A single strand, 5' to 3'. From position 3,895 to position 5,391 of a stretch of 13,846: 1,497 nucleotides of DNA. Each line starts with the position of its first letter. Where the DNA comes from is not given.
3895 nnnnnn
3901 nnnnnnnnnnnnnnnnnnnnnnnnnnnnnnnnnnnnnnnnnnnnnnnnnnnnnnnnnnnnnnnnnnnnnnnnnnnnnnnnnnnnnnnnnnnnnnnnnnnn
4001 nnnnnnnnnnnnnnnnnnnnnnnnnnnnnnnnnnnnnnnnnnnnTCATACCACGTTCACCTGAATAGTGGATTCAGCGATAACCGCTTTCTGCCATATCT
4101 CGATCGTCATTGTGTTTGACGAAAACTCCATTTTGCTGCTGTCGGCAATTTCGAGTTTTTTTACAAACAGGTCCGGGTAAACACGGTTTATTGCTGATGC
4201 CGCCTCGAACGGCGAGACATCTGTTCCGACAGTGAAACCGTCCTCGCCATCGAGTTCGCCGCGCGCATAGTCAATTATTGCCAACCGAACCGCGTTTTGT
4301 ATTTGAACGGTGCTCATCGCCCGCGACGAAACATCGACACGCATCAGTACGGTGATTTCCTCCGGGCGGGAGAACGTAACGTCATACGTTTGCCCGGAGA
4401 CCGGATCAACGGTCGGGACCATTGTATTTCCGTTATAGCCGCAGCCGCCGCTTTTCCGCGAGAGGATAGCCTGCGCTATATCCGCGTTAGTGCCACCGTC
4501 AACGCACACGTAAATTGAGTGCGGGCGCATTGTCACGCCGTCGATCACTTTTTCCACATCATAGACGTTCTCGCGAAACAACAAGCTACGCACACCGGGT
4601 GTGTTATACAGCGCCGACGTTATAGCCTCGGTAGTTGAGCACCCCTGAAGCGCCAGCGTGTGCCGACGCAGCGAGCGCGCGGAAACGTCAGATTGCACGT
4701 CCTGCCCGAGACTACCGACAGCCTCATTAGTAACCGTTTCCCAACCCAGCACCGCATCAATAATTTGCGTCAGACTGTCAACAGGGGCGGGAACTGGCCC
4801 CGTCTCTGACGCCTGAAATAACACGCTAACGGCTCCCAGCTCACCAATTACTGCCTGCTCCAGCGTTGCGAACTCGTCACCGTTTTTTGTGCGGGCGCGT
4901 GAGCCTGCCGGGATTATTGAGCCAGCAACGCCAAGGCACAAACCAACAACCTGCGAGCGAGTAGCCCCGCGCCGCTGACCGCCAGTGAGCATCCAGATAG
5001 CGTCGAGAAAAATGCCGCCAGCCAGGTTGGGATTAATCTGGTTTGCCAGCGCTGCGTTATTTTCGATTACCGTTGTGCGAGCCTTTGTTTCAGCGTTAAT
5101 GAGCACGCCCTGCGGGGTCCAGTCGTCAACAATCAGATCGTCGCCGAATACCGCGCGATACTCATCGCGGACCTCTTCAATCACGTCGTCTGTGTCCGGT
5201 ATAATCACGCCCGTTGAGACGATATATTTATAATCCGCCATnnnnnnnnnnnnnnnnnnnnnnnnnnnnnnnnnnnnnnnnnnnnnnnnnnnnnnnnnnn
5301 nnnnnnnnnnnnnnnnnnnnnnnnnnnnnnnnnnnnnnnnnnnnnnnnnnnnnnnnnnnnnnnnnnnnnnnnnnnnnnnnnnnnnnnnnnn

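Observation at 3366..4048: gpI-position baseplate gene appears split into two overlapping frames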

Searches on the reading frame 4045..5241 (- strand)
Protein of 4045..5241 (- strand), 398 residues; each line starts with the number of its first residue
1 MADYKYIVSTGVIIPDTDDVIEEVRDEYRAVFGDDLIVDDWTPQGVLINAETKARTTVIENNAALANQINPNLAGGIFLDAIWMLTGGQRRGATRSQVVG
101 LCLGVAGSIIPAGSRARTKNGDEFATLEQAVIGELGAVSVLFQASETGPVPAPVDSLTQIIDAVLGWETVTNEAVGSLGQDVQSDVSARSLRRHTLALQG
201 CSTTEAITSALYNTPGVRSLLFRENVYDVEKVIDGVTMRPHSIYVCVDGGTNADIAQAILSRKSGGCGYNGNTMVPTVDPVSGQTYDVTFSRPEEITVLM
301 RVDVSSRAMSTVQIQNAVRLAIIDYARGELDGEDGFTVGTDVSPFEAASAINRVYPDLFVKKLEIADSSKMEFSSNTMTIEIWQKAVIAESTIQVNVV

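Call 7: search_protein_families(library=pfam, proteins=[window:4045-5241:-], max_evalue=0.01)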
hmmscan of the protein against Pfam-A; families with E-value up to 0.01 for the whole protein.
window:4045-5241:- (398 aa): 1 family
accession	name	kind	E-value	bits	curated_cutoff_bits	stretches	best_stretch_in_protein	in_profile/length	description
PF04865.19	Baseplate_J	-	6.3e-09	35.9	21.1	1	78-187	4-117/255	Baseplate J-like protein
